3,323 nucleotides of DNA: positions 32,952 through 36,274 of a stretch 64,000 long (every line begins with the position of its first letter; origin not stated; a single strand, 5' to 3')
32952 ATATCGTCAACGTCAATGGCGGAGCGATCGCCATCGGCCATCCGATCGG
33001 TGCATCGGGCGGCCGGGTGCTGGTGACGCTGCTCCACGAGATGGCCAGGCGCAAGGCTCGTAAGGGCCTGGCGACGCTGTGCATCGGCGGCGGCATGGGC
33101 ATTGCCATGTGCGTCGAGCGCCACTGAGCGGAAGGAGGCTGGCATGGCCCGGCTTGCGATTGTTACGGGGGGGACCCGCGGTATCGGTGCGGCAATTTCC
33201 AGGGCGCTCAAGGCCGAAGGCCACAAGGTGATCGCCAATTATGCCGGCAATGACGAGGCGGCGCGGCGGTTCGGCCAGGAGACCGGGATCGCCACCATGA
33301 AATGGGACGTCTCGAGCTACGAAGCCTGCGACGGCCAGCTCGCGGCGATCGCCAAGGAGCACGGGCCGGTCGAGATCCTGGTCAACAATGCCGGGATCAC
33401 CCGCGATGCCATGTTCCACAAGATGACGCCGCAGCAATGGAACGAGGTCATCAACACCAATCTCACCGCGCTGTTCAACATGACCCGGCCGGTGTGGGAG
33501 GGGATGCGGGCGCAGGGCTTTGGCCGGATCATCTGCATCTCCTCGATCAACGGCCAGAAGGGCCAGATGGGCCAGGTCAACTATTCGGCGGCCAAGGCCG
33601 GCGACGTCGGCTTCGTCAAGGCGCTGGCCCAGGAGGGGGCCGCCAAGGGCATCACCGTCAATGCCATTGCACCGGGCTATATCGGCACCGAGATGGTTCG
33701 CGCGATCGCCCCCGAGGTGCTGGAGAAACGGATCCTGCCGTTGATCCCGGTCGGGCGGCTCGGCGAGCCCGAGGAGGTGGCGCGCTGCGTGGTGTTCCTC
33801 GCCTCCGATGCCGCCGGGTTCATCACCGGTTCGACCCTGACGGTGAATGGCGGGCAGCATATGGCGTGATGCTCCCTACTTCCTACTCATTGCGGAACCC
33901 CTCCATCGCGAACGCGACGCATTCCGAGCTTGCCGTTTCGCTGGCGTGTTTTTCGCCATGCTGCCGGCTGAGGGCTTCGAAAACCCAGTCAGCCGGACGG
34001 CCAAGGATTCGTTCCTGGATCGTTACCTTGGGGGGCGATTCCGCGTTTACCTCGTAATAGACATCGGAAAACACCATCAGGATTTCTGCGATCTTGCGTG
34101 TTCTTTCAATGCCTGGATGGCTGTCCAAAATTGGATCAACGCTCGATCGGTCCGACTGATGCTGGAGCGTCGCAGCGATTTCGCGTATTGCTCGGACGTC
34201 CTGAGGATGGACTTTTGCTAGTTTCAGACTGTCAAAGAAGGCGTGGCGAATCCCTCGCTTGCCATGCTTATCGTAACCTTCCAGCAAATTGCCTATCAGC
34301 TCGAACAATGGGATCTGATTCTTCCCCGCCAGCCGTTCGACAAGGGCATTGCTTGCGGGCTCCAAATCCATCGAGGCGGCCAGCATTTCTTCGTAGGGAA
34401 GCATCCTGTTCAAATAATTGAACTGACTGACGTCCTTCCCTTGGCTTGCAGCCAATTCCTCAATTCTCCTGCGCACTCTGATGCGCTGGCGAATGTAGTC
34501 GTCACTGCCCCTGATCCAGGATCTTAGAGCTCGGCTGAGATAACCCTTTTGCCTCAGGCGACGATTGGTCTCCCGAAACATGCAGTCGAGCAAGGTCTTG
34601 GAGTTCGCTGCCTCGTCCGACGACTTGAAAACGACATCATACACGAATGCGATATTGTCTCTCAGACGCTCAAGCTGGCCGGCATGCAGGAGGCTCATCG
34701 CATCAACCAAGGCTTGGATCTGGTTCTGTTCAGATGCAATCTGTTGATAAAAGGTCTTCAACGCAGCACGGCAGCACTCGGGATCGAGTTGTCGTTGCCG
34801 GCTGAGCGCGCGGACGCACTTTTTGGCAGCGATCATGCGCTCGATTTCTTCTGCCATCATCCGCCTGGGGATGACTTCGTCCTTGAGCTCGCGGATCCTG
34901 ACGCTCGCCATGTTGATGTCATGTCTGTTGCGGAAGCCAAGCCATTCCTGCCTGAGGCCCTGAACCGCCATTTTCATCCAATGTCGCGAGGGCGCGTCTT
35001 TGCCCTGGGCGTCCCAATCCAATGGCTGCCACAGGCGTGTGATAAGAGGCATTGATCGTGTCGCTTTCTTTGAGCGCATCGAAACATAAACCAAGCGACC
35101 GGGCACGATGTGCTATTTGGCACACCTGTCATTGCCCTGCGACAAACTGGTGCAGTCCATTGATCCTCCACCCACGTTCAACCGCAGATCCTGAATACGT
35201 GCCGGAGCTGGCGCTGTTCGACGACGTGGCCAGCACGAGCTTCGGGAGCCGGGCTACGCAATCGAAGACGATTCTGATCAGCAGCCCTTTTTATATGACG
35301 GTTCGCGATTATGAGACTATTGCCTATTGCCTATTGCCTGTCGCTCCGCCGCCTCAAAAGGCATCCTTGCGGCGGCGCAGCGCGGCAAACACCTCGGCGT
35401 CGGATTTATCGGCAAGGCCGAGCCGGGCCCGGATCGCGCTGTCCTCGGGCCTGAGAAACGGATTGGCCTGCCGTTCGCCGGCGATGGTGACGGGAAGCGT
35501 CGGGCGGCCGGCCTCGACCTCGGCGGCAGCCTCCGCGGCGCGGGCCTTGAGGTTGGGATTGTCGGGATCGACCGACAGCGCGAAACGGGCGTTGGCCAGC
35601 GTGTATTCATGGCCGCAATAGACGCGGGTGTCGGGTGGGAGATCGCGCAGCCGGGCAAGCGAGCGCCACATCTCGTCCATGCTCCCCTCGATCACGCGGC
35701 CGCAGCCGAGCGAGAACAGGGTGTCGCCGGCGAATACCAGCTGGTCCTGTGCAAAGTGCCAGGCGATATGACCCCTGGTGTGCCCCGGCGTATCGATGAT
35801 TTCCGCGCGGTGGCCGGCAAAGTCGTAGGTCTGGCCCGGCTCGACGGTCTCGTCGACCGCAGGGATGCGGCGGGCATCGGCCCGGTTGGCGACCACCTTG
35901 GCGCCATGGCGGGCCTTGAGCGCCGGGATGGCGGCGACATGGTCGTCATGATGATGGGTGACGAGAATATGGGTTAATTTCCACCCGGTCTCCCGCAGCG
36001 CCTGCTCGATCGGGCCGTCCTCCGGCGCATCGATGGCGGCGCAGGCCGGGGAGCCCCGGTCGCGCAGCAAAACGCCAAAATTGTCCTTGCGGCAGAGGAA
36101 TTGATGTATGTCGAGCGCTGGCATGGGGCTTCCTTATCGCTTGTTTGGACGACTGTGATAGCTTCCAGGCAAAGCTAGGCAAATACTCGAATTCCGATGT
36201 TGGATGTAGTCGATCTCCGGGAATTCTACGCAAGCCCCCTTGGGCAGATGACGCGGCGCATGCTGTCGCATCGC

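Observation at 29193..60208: Dispersed family of intergenic tandem heptanucleotide arrays (STRR-like) at seven loci in 64 kb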

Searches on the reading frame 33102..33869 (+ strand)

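Call 15: search_protein_families(library=ncbifam, proteins=[window:33102-33869:+])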
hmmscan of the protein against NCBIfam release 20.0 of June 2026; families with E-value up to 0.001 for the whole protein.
window:33102-33869:+ (255 aa): 232 families (the best 25 are shown)
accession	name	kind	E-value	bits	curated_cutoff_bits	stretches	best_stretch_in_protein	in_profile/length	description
TIGR01829.1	AcAcCoA_reduct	subfamily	6.1e-109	363.3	302.1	1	17-254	1-242/242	acetoacetyl-CoA reductase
NF009464.0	PRK12824.1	subfamily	2.9e-98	328.4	269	1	15-254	1-244/245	3-oxoacyl-ACP reductase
TIGR01830.1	3oxo_ACP_reduc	equivalog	3.1e-79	266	297.75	1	19-251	1-237/239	3-oxoacyl-[acyl-carrier-protein] reductase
NF004198.0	PRK05653.1-3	equivalog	1.5e-77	260.4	296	1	16-254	7-248/248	3-oxoacyl-ACP reductase FabG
NF009548.0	PRK12938.1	equivalog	1.2e-75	254.5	472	1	17-254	4-245/246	3-ketoacyl-ACP reductase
NF009466.0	PRK12826.1-2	subfamily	1.1e-74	251.1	222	1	15-254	2-246/248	3-oxoacyl-ACP reductase FabG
NF004197.0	PRK05653.1-1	equivalog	1.5e-74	250.8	332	1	17-254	8-248/249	3-oxoacyl-ACP reductase FabG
NF053542.1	FlxB_rubin_SDR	equivalog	4e-69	233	340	1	18-251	2-238/239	flexirubin biosynthesis SDR family reductase FlxB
NF004200.0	PRK05653.1-5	equivalog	5.5e-67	225.8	273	1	15-251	1-240/242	3-oxoacyl-ACP reductase FabG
NF009546.0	PRK12935.1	equivalog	1.9e-65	220.9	418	1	17-254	7-247/247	acetoacetyl-CoA reductase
NF004199.0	PRK05653.1-4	equivalog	5.9e-65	219.3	301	1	19-254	8-247/247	3-oxoacyl-ACP reductase FabG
NF040605.2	mycolic_FabG1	exception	2.9e-62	210.5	420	1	17-254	2-231/233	3-oxoacyl-ACP reductase FabG1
NF042966.1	AcAcCoAred_PhaB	equivalog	5.9e-62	209.4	436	1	18-253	10-239/240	acetoacetyl-CoA reductase PhaB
NF047420.2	EF_P_mod_YmfI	equivalog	3.9e-59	200.2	238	1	19-252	2-235/236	elongation factor P 5-aminopentanone reductase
NF006110.0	PRK08261.1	equivalog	1.2e-57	195.9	410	1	9-252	207-450/454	3-oxoacyl-ACP reductase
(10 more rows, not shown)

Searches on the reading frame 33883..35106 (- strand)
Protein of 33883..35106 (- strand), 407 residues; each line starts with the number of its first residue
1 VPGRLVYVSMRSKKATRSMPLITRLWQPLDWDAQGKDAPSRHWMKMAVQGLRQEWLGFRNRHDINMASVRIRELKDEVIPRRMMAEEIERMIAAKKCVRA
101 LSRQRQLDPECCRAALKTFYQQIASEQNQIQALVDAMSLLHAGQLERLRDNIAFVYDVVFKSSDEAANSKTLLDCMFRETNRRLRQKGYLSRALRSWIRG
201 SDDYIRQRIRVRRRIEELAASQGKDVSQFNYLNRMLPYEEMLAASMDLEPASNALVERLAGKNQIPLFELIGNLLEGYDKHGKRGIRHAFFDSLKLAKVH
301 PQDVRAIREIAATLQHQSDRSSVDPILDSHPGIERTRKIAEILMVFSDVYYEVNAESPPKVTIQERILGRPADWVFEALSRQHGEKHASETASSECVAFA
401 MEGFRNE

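Call 15: search_protein_families(library=ncbifam, proteins=[window:33883-35106:-])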
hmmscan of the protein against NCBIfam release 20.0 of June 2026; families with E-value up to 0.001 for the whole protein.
window:33883-35106:- (407 aa): 0 families

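Call 32: search_protein_families(library=pfam, proteins=[window:33883-35106:-])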
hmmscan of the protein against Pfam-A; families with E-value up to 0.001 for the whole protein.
window:33883-35106:- (407 aa): 0 families

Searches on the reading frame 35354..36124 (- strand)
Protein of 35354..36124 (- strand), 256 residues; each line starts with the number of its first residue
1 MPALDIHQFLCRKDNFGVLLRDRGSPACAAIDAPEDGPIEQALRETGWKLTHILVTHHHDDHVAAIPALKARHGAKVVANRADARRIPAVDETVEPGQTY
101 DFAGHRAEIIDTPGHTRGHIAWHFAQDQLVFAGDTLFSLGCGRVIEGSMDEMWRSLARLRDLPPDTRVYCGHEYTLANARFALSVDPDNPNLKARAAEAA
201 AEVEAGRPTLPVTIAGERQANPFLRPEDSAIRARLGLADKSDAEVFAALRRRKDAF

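Call 15: search_protein_families(library=ncbifam, proteins=[window:35354-36124:-])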
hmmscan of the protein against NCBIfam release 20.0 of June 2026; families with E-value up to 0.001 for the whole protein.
window:35354-36124:- (256 aa): 19 families
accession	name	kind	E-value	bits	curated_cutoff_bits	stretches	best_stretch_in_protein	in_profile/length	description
TIGR03413.1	GSH_gloB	equivalog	1.8e-90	302.7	200.8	1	6-256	1-248/248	hydroxyacylglutathione hydrolase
NF007597.0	PRK10241.1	equivalog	2.5e-47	161.3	421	1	13-256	10-251/251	hydroxyacylglutathione hydrolase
NF041804.1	MBL_fold_SolJ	exception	2.8e-19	69.2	350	1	16-176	21-182/224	solanimycin biosynthesis MBL-fold hydrolase SolJ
NF040641.1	bifunc_ST_SDO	equivalog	1.6e-13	50.4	625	1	91-176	259-346/423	bifunctional sulfur transferase/dioxygenase Blh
NF012229.1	bla_class_B_core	domain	7.8e-12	45.5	100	1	38-124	40-138/139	metallo-beta-lactamase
NF033105.1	bla_subclass_B3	equivalog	1.5e-09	37.6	240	1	39-85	48-97/257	subclass B3 metallo-beta-lactamase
NF053820.1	MBLfold_Strvi7410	exception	4.9e-07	29.5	525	1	91-128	155-192/343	Strvi_7410 family MBL fold metallo-hydrolase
NF033184.1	B3_Acin_new1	exception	2.1e-05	23.8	580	1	38-86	73-124/283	putative subclass B3 metallo-beta-lactamase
NF033088.2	bla_subclass_B1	equivalog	2.5e-05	24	200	1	45-135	64-159/217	subclass B1 metallo-beta-lactamase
NF047979.1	lactonase_AidB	equivalog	5.5e-05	22.6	360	0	4-64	49-108/271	AidB family quorum-quenching N-acyl homoserine lactonase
NF001911.0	PRK00685.1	equivalog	6.5e-05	22.5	144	1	46-81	37-72/228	metal-dependent hydrolase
NF000405.1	HARLDQ_not_B3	exception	0.0001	22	350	0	39-87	65-116/267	HARLDQ motif MBL-fold protein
NF000287.1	SMB1_fam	exception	0.00019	20.9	400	0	44-86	74-119/280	SMB-1 family subclass B3 metallo-beta-lactamase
NF000459.2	blaSPG-1_fam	exception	0.00031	19.9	550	0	34-89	70-129/285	SPG-1 family subclass B3 metallo-beta-lactamase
NF000427.2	blaCAU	exception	0.00043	19.6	500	1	38-86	51-102/262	CAU/MBL1b family subclass B3 metallo-beta-lactamase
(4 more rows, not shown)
